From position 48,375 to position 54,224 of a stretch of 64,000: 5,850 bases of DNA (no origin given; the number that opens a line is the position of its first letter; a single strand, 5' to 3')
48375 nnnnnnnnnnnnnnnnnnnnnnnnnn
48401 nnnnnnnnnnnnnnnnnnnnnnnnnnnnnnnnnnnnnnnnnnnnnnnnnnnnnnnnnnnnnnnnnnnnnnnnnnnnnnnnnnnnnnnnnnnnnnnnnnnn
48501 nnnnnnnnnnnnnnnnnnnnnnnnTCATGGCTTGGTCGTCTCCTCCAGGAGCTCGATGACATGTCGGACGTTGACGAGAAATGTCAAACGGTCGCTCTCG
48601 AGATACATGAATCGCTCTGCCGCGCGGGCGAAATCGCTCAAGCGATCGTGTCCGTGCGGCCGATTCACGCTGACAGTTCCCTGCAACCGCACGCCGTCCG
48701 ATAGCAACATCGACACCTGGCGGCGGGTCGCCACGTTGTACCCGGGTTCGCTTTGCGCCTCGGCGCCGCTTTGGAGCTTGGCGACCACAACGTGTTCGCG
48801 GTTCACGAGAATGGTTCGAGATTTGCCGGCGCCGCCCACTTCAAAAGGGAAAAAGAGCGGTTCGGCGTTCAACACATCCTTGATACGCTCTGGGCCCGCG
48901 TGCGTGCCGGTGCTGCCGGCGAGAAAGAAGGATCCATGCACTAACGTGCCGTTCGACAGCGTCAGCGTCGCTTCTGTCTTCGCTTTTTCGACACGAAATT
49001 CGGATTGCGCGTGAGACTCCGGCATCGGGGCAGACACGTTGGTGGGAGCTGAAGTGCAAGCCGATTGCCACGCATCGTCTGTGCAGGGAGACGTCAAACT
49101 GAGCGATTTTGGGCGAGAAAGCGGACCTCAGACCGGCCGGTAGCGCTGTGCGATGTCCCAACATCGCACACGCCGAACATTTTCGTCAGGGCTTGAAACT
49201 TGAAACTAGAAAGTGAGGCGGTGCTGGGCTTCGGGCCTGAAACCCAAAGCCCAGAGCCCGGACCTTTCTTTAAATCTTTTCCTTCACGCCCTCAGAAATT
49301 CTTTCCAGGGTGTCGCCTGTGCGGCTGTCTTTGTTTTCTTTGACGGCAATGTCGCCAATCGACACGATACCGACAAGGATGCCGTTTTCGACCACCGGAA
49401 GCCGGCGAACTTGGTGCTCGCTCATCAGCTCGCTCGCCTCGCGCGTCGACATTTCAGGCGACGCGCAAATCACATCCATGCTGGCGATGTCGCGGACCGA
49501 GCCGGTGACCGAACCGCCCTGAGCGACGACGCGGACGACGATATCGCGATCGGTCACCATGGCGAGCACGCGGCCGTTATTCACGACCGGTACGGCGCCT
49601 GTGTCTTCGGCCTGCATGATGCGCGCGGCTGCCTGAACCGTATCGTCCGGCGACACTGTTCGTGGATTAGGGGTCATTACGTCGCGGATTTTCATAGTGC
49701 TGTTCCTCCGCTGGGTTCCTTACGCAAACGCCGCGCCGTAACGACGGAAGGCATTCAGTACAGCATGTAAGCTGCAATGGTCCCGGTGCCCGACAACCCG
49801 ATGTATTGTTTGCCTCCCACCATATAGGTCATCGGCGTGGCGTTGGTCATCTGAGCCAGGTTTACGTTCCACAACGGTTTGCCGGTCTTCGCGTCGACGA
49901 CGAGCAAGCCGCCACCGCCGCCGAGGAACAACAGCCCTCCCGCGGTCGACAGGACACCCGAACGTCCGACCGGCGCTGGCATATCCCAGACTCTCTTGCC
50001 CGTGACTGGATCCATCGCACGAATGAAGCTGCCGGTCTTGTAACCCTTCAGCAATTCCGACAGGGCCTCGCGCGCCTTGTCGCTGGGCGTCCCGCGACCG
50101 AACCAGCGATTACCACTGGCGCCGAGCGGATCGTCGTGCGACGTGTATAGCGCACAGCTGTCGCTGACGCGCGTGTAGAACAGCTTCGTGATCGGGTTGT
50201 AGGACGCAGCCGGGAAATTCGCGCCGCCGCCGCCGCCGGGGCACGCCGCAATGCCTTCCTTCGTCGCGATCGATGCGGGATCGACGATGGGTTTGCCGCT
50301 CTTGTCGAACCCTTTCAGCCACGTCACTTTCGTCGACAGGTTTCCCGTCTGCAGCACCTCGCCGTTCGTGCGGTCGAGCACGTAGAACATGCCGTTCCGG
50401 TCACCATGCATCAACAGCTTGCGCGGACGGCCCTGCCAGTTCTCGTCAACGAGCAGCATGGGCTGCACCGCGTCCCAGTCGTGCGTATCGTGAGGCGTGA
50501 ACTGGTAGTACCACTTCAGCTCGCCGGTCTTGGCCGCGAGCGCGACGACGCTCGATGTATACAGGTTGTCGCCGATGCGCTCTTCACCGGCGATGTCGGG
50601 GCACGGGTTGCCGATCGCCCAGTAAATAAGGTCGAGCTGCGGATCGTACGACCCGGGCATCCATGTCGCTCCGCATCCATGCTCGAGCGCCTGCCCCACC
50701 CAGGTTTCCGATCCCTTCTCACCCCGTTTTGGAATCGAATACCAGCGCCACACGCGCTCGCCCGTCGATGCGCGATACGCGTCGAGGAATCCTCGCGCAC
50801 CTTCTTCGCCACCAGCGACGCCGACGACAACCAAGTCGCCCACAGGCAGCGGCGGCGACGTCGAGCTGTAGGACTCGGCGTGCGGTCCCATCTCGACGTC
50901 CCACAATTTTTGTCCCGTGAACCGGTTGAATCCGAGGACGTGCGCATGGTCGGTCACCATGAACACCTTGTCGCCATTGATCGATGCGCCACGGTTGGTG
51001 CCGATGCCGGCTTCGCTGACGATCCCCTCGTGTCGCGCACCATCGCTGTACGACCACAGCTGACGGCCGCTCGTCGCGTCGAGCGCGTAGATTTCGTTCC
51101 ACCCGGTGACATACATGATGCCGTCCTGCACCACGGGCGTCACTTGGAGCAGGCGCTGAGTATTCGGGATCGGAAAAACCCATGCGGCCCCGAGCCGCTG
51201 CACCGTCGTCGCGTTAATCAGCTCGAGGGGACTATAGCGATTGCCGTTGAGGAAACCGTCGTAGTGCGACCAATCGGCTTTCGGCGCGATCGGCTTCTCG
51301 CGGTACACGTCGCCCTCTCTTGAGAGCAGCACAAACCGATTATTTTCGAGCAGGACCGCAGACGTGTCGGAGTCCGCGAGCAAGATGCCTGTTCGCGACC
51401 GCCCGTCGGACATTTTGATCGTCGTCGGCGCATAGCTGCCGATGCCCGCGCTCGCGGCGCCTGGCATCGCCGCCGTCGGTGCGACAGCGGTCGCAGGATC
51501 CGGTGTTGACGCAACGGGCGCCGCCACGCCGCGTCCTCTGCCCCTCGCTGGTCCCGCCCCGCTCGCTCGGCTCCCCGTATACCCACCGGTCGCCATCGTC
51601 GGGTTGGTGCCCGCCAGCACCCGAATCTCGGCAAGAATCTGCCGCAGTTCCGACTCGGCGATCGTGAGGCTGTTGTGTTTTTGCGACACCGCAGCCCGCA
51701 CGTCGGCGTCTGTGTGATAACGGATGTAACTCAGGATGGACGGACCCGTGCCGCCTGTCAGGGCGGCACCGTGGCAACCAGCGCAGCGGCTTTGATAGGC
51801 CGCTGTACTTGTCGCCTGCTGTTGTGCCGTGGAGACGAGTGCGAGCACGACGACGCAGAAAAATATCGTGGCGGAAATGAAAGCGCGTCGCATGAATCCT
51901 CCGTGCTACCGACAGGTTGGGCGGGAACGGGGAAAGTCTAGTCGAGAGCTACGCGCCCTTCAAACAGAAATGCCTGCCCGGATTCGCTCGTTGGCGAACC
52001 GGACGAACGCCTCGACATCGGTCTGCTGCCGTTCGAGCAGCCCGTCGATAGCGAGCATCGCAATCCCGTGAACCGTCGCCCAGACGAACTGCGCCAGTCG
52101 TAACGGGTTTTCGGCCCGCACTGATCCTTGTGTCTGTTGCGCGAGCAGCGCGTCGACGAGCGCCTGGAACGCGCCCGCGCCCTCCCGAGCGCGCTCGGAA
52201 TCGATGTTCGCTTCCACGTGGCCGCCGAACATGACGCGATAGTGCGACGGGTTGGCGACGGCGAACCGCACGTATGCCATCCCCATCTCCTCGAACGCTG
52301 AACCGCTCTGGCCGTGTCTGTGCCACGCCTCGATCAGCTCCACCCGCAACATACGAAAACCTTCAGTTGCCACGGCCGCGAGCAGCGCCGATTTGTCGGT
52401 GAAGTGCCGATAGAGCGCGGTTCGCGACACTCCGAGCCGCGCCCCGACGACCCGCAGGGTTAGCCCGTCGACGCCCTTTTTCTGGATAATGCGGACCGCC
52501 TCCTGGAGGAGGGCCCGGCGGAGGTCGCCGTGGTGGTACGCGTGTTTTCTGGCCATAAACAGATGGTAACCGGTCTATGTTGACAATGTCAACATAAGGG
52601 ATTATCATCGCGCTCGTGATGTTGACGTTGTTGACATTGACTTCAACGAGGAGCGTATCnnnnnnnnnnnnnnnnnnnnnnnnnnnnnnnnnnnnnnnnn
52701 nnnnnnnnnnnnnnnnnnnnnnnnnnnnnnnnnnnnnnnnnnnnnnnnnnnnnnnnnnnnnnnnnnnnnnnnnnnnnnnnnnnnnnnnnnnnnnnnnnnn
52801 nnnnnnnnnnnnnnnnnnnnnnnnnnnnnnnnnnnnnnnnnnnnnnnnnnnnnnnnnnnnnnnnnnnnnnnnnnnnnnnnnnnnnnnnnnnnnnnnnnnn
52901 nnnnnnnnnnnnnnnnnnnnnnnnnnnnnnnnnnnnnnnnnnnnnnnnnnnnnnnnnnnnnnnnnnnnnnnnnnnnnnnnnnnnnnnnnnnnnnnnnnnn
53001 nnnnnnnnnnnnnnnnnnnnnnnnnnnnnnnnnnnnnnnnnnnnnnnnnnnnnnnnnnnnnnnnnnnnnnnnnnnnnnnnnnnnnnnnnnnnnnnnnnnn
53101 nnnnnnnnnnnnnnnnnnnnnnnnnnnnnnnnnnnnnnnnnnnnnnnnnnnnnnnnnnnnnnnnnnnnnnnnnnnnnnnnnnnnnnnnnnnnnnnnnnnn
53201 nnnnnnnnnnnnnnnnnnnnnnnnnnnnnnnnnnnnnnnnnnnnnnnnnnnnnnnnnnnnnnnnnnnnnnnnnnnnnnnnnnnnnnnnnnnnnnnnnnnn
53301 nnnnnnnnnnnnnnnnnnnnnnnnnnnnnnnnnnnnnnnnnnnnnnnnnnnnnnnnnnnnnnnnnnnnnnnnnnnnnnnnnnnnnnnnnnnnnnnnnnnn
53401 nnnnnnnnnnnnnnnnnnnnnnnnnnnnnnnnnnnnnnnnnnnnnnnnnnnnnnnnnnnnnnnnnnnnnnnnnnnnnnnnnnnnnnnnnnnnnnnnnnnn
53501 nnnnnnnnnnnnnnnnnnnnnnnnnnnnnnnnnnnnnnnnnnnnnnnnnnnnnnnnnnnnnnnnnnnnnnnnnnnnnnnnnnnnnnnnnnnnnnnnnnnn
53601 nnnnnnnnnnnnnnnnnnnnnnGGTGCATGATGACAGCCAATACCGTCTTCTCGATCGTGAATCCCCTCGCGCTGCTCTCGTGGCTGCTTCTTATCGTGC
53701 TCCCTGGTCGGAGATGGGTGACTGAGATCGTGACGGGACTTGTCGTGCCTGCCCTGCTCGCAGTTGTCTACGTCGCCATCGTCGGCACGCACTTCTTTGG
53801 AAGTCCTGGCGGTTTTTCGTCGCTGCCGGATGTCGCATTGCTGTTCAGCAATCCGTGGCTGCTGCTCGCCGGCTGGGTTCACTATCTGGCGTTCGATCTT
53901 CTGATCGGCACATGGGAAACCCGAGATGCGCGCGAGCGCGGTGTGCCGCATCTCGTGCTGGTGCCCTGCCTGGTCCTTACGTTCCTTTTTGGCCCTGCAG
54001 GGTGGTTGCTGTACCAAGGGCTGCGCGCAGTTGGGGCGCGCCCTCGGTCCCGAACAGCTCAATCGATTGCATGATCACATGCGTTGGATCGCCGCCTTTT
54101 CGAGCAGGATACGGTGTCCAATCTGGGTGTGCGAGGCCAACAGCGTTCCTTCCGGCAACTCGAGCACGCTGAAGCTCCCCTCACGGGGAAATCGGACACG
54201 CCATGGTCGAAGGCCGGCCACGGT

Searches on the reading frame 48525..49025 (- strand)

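Call 31: search_protein_families(library=pfam, proteins=[window:48525-49025:-])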
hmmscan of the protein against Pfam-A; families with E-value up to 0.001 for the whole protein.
window:48525-49025:- (166 aa): 1 family
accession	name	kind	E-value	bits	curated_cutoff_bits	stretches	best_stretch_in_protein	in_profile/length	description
PF20660.2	DUF6812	-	0.00038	20.8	27.1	0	45-79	11-53/53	Family of unknown function (DUF6812)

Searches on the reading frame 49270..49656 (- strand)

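Call 32: search_protein_families(library=pfam, proteins=[window:49270-49656:-])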
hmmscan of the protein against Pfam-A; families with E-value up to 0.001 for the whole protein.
window:49270-49656:- (128 aa): 1 family
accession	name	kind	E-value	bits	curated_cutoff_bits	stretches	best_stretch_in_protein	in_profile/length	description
PF00571.33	CBS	-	1.4e-24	86.6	24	2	54-104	1-52/57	CBS domain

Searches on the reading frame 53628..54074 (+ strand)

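Call 32: search_protein_families(library=pfam, proteins=[window:53628-54074:+])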
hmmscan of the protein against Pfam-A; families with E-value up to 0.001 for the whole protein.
window:53628-54074:+ (148 aa): 1 family
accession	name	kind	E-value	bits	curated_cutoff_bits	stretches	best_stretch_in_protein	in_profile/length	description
PF14108.11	ABA4-like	-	6.8e-36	123.9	27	1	6-129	1-127/127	ABA DEFICIENT 4-like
